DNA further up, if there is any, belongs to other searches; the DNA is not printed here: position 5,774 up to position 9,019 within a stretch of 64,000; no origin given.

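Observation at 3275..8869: Giant 1865-aa secreted protein with a helical N-terminal region, cadherin/VCBS-like and Ig-like domains, a beta-helix and a ~600-aa PGRS-like polyglycine region, located just upstream of the ECF operon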

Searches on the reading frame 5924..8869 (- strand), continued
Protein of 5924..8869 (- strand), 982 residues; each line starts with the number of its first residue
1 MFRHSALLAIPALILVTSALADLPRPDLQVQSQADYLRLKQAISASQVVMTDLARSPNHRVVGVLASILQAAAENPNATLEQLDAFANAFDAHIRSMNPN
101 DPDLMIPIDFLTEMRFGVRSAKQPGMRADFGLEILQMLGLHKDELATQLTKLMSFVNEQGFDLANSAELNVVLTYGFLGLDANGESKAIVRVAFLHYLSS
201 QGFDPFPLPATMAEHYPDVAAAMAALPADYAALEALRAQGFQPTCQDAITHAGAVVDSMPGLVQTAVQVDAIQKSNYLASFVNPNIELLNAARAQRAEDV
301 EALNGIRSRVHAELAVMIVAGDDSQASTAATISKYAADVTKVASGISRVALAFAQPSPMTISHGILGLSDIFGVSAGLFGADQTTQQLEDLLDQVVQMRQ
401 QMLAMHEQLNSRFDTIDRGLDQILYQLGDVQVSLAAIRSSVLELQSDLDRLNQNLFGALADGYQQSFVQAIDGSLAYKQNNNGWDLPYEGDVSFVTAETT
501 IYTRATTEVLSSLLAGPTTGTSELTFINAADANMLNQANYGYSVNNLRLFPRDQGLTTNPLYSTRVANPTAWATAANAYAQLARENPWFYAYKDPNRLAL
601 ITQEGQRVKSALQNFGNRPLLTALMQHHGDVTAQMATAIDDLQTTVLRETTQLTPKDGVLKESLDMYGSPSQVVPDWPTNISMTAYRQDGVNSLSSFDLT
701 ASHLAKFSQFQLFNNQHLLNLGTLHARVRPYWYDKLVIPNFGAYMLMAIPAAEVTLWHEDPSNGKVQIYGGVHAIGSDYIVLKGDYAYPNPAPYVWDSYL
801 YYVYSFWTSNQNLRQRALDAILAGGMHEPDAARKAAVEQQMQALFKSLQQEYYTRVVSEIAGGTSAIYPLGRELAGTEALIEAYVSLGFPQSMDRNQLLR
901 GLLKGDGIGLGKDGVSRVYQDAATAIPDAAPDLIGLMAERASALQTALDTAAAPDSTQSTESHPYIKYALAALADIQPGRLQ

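Call 62: find_related_loci(query=A4, collection=genome_contigs, flank=10000)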
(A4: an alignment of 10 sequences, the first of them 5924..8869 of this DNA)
Query A4 (982 aa) in genome_contigs; peptide patterns used: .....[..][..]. (x = any residue, [..] = any of these).
56 stretches matched a pattern; 30 encode a relative of the query (tblastn E <= 1e-3); 30 distinct loci.
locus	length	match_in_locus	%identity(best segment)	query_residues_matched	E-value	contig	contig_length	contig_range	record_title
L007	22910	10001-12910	30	26-977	2e-64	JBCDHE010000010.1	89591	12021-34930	MAG: Planctomycetota bacterium isolate P01_H01_bin.149 k141_3221052_length_89591_cov_15.0119, whole genome shotgun seque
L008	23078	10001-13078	26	25-977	4e-60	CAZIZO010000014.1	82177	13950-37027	MAG TPA_asm: uncultured Phycisphaeraceae bacterium isolate binchicken_co130_95 genome assembly, contig: NODE_516_length_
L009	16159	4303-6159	30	28-625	2e-58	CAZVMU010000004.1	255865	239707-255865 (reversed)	MAG TPA_asm: uncultured Phycisphaeraceae bacterium isolate binchicken_co179_137 genome assembly, contig: NODE_193_length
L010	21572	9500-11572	28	3-640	7e-51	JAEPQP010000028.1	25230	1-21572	MAG: Phycisphaerales bacterium isolate HXMU1429-2 k141_32687_length_25230_cov_8.0000, whole genome shotgun sequence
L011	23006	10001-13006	27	36-976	7e-50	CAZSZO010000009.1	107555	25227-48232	MAG TPA_asm: uncultured Phycisphaeraceae bacterium isolate SRP287051_co1_59 genome assembly, contig: NODE_416_length_107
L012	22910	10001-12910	25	27-925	2e-49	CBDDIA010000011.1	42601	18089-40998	MAG: Phycisphaerales bacterium isolate c7069bff-05d5-4e62-a3ea-b3637d8d6532 genome assembly, contig: contig_11, whole ge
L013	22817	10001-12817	26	27-904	4e-49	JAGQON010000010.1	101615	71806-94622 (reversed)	MAG: Phycisphaerales bacterium isolate HKST-UBA15 NODE_10_length_101615_cov_12.874165, whole genome shotgun sequence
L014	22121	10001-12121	27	15-674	2e-48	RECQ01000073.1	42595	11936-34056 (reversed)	MAG: Phycisphaeraceae bacterium isolate DLM2.Bin55 NODE_813_length_42595_cov_22.7608, whole genome shotgun sequence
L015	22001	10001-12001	28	27-640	6e-46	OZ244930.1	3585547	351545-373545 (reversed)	MAG: Phycisphaerales bacterium isolate 687b88d9-c494-4151-9626-605cd635c64e genome assembly, chromosome: 1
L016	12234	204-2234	27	8-640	2e-44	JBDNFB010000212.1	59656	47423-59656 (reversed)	MAG: Myxococcota bacterium isolate concoct.101.ELB k141_1151460, whole genome shotgun sequence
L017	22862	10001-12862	24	20-973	7e-43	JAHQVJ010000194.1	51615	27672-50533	MAG: Myxococcales bacterium isolate MAG.005 Posi_005-P59085, whole genome shotgun sequence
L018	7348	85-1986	27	27-610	5e-37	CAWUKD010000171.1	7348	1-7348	MAG: uncultured Gammaproteobacteria bacterium isolate SRR17458637_binner23_1_1705322959 genome assembly, contig: ERZ2185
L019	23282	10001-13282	27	3-973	2e-36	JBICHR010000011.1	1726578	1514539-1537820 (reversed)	MAG: Phycisphaerales bacterium JB052 k141_58697, whole genome shotgun sequence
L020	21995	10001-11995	27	27-641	6e-35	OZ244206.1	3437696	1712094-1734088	MAG: Phycisphaerales bacterium isolate ffed7d32-17eb-4fab-9bc9-3907e3393155 genome assembly, chromosome: 1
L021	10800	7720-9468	27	60-592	8e-35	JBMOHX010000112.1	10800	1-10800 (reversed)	MAG: Phycisphaerales bacterium isolate Deming_bin.377 contig18595, whole genome shotgun sequence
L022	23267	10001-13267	28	8-973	3e-34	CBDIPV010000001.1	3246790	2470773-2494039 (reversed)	MAG: Phycisphaerales bacterium UBA1924 isolate C9799-m2-bin02 genome assembly, contig: P-CCAP979-9-C12, whole genome sho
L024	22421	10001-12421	24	3-733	1e-33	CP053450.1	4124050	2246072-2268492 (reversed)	MAG: Planctomycetota bacterium isolate PNC22 chromosome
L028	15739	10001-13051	24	27-973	2e-29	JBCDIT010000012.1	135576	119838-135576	MAG: Planctomycetota bacterium isolate P01_H01_bin.186 k141_271184_length_135576_cov_27.0074, whole genome shotgun seque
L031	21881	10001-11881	25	75-655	2e-27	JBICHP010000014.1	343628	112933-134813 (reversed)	MAG: Phycisphaerales bacterium JB054 k141_164010, whole genome shotgun sequence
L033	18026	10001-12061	26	27-661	2e-42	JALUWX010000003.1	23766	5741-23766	MAG: Phycisphaerales bacterium isolate 131-447_maxbin2_scaf2bin.118 131-447_scaffold_1083_c1, whole genome shotgun seque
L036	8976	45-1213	32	544-904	7e-9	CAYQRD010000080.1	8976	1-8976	MAG TPA_asm: uncultured Phycisphaeraceae bacterium isolate binchicken_co208_89 genome assembly, contig: NODE_11697_lengt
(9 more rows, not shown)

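Call 66: search_protein_families(library=pfam, proteins=[L007:9363-9944:-, L033:9201-9788:-, L031:9019-9708:-, L022:9028-9612:+, L013:7568-8149:+, L036:2198-2785:-, L024:15649-16212:-, L031:15930-16493:-, L017:15346-15927:+, L008:16507-17067:+], max_evalue=0.001)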
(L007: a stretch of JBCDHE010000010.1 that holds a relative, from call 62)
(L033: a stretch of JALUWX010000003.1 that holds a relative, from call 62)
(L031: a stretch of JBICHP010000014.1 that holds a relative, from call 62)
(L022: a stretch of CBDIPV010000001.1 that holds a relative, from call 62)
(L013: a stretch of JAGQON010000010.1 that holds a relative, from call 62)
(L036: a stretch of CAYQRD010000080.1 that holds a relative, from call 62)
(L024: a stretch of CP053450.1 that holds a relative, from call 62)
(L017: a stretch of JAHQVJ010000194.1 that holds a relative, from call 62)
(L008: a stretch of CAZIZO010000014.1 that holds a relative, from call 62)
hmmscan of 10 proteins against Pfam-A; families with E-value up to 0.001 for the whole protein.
L007:9363-9944:- (193 aa): 1 family
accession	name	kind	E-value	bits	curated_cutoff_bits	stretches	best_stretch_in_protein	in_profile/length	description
PF00015.26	MCPsignal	-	8.9e-17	61.9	34.6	1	100-177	17-94/172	Methyl-accepting chemotaxis protein (MCP) signalling domain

L033:9201-9788:- (195 aa): 0 families

L031:9019-9708:- (229 aa): 4 families
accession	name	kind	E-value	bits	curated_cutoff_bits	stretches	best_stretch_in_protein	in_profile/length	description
PF07638.17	Sigma70_ECF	-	4.3e-42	144.5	21.1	1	62-224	19-183/185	ECF sigma factor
PF08281.18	Sigma70_r4_2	-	9.9e-08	32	25.7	1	168-219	2-53/54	Sigma-70, region 4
PF04545.22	Sigma70_r4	-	6.5e-07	29.2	24.1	1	174-210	2-38/50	Sigma-70, region 4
PF13384.12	HTH_23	-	4.6e-05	23.5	24.6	1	188-215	12-39/50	Homeodomain-like domain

L022:9028-9612:+ (195 aa): 2 families
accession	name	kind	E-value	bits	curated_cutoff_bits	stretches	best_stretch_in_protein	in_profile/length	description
PF00440.29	TetR_N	-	8.6e-16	57.9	24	1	13-59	1-47/47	Bacterial regulatory proteins, tetR family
PF16925.10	TetR_C_13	-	3.6e-09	37.4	27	1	83-180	1-106/109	Tetracyclin repressor-like, C-terminal domain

L013:7568-8149:+ (194 aa): 0 families

L036:2198-2785:- (195 aa): 3 families
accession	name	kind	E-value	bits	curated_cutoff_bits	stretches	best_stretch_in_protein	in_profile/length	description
PF00440.29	TetR_N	-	1.4e-11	44.4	24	1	1-41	7-47/47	Bacterial regulatory proteins, tetR family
PF16925.10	TetR_C_13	-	1.8e-07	32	27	1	66-153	3-98/109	Tetracyclin repressor-like, C-terminal domain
PF21993.1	TetR_C_13_2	-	0.00062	20.4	27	0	64-150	1-90/103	Transcriptional regulator LmrA/YxaF-like, C-terminal domain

L024:15649-16212:- (187 aa): 1 family
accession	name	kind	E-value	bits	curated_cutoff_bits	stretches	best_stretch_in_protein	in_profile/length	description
PF02441.25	Flavoprotein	-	1e-29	103.7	22.7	1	6-178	2-158/162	Flavoprotein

L031:15930-16493:- (187 aa): 1 family
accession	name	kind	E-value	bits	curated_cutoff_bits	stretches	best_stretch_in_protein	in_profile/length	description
PF02441.25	Flavoprotein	-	2e-29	102.7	22.7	1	6-179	2-159/162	Flavoprotein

L017:15346-15927:+ (194 aa): 1 family
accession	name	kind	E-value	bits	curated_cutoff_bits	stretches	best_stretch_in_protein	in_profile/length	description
PF04248.19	NTP_transf_9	-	5.1e-26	90.8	22.1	1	57-152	1-92/93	Domain of unknown function (DUF427)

L008:16507-17067:+ (187 aa): 0 families

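Call 68: search_protein_families(library=ncbifam, proteins=[P0042, P0044, P0048, P0058, P0064, P0085, P0093, P0101], max_evalue=0.01)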
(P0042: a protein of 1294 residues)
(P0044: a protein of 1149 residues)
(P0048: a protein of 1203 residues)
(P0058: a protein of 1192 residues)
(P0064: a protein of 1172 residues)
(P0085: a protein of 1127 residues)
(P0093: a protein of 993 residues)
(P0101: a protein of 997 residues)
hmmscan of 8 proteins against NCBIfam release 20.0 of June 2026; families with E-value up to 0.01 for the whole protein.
P0042 (1294 aa): 1 family
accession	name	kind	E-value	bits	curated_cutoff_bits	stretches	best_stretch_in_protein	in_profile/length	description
NF012211.1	tand_rpt_95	domain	0.0077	16.2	90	0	1022-1060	39-75/98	tandem-95 repeat protein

P0044 (1149 aa): 3 families
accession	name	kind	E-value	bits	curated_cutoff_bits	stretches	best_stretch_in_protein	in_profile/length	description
NF041540.1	dockerin_GC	domain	2.8e-08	34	29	1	1098-1149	10-67/67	GC-type dockerin domain-anchored protein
NF012211.1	tand_rpt_95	domain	8.6e-05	22.4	90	1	1025-1066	29-69/98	tandem-95 repeat protein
NF047362.1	CT392_fam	equivalog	0.0032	16.4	160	1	399-489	108-198/383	CT392 family protein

P0048 (1203 aa): 2 families
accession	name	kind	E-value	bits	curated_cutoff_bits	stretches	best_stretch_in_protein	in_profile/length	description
NF041540.1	dockerin_GC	domain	4.6e-19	68.6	29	1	1136-1203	1-67/67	GC-type dockerin domain-anchored protein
NF012211.1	tand_rpt_95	domain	1.3e-06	28.3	90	1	1051-1107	14-71/98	tandem-95 repeat protein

P0058 (1192 aa): 3 families
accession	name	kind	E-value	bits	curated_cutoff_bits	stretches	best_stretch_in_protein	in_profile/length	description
NF041540.1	dockerin_GC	domain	2e-10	40.9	29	1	1139-1192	1-67/67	GC-type dockerin domain-anchored protein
NF012211.1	tand_rpt_95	domain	3.5e-05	23.7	90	1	1072-1109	30-67/98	tandem-95 repeat protein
NF045619.1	adhes_GNV_Cterm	subfamily_domain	9.4e-05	21.8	180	1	1071-1111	399-442/458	BapA/Bap/LapF family large adhesin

P0064 (1172 aa): 2 families
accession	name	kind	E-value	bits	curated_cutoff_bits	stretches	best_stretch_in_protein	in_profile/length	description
NF041540.1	dockerin_GC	domain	5.5e-09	36.3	29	1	1117-1171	2-67/67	GC-type dockerin domain-anchored protein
NF012211.1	tand_rpt_95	domain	1.9e-05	24.5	90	1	1035-1111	15-85/98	tandem-95 repeat protein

P0085 (1127 aa): 0 families

P0093 (993 aa): 0 families

P0101 (997 aa): 0 families

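Call 76: search_protein_families(library=pfam, alignment_id=A3, max_evalue=1)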
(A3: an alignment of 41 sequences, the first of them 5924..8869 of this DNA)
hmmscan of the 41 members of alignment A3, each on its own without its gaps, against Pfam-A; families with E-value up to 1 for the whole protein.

A. member 1, window:5924-8869:- (982 aa): 6 families
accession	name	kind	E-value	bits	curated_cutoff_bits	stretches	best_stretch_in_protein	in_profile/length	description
PF07889.17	DUF1664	-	0.0066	16.9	34.6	1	388-454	43-109/124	Protein of unknown function (DUF1664)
PF04108.17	ATG17_like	-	0.0071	16.3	43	1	383-461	101-180/355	Autophagy protein ATG17-like domain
PF04906.18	Tweety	-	0.079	12.1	31.8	1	363-456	84-177/431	Tweety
PF01601.21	CoV_S2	-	0.18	10.8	40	1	382-432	227-277/521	Coronavirus spike glycoprotein S2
PF13997.11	YqjK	-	0.49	11.3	28.1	0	391-430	1-40/73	YqjK-like protein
PF04513.17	Baculo_PEP_C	-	0.49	10.9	38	1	383-455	35-108/140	Baculovirus polyhedron envelope protein, PEP, C terminus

B. families by the number of members that match (of 41 scanned): 114 families (the first 25 are shown)
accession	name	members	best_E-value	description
PF04513.17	Baculo_PEP_C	35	3e-06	Baculovirus polyhedron envelope protein, PEP, C terminus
PF17963.7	Big_9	25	5.7e-11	Bacterial Ig domain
PF07889.17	DUF1664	24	4e-05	Protein of unknown function (DUF1664)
PF17892.7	Cadherin_5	23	9.3e-11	Cadherin-like domain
PF17803.7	Cadherin_4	19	5.1e-08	Bacterial cadherin-like domain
PF19111.5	DUF5798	8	0.02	Family of unknown function (DUF5798)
PF00404.24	Dockerin_1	7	0.0001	Dockerin type I domain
PF20667.3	Sec10_N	6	0.0013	Exocyst complex component Sec10, N-terminal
PF04108.17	ATG17_like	5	0.0071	Autophagy protein ATG17-like domain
PF17072.10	Spike_torovirin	5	0.013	Torovirinae spike glycoprotein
PF05531.17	NPV_P10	5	0.02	Nucleopolyhedrovirus P10 protein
PF10498.14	IFT57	4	0.0065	Intra-flagellar transport protein 57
PF01442.23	Apolipoprotein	4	0.03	Apolipoprotein A1/A4/E domain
PF01601.21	CoV_S2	4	0.034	Coronavirus spike glycoprotein S2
PF06160.17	EzrA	3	0.022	Septation ring formation regulator, EzrA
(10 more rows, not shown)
